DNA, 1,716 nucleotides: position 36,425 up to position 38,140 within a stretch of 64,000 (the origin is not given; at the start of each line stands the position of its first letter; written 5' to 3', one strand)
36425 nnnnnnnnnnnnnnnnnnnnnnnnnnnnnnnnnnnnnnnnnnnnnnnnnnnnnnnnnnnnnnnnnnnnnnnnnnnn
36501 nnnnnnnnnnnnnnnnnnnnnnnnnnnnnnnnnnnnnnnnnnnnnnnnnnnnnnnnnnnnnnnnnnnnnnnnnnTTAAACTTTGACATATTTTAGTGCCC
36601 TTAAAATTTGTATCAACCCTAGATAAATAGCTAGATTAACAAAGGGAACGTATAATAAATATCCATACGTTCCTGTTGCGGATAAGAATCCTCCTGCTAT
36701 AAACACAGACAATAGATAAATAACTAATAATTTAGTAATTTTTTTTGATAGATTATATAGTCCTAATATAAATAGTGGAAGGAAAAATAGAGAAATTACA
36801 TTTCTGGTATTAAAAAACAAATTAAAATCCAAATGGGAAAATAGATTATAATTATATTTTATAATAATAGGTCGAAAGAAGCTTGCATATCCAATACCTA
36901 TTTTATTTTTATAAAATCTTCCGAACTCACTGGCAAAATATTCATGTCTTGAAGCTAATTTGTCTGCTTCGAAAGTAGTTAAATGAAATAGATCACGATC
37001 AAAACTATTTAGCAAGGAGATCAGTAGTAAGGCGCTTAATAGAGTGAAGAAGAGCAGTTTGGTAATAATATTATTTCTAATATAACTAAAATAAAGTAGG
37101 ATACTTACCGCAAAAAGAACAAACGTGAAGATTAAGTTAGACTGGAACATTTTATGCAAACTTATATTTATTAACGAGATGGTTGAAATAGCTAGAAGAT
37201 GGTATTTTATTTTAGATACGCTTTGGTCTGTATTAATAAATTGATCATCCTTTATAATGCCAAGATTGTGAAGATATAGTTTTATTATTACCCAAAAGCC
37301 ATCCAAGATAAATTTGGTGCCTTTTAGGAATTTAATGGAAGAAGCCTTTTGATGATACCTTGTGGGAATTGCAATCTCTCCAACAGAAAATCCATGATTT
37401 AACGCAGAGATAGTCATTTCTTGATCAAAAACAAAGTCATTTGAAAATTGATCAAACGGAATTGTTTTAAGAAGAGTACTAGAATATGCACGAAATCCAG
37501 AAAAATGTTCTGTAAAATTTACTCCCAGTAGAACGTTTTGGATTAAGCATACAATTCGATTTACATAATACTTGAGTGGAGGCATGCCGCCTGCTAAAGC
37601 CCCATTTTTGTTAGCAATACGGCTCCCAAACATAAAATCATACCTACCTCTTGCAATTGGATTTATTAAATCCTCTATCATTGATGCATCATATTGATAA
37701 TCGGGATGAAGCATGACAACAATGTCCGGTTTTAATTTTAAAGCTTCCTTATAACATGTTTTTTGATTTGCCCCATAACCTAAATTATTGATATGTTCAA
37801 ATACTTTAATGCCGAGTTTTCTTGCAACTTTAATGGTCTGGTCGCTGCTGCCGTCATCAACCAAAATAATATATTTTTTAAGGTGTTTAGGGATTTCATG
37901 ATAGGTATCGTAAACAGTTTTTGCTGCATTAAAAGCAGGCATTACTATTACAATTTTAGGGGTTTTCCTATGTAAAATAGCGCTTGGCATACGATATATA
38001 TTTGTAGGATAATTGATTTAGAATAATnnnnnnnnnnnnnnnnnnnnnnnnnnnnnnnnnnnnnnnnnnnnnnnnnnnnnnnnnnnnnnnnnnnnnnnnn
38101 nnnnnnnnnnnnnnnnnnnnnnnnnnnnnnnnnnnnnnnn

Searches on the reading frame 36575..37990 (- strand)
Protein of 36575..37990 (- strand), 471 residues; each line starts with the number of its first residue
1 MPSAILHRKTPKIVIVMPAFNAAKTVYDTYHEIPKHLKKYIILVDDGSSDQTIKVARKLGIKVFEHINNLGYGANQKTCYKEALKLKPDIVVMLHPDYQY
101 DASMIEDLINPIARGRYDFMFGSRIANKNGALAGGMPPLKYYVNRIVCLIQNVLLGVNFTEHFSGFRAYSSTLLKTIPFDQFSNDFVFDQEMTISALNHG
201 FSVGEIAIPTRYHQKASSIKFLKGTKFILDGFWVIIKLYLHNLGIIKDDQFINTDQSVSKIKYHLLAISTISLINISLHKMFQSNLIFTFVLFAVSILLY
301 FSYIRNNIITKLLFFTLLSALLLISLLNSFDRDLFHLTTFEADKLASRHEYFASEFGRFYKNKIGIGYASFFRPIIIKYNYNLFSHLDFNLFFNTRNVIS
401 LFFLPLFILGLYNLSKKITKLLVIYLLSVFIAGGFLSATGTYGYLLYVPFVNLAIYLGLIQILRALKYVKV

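Call 11: search_protein_families(library=pfam, proteins=[window:36575-37990:-], max_evalue=0.01)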
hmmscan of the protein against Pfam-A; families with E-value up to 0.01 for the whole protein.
window:36575-37990:- (471 aa): 1 family
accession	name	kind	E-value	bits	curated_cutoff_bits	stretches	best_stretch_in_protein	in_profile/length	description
PF00535.33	Glycos_transf_2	-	2.6e-17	63.7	23.3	1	15-171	2-161/168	Glycosyl transferase family 2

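Call 73: search_protein_families(library=ncbifam, proteins=[window:36575-37990:-], max_evalue=1e-8)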
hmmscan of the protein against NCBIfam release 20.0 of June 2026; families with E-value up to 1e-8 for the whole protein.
window:36575-37990:- (471 aa): 3 families
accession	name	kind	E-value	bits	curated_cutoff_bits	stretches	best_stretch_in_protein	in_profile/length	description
TIGR04182.1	glyco_TIGR04182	equivalog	3.1e-21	76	325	1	13-239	2-215/293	S-layer glycoprotein N-glycosyltransferase AglJ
NF058614.1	PPMAGASynPpgS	equivalog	5.2e-17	62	370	1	14-232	3-220/226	polyprenyl-phospho-N-acetylgalactosaminyl synthase PpgS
NF041391.1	DPhHxTase_Halo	equivalog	1.4e-14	53.6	375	1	21-228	5-201/213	dolichyl-phosphate hexose transferase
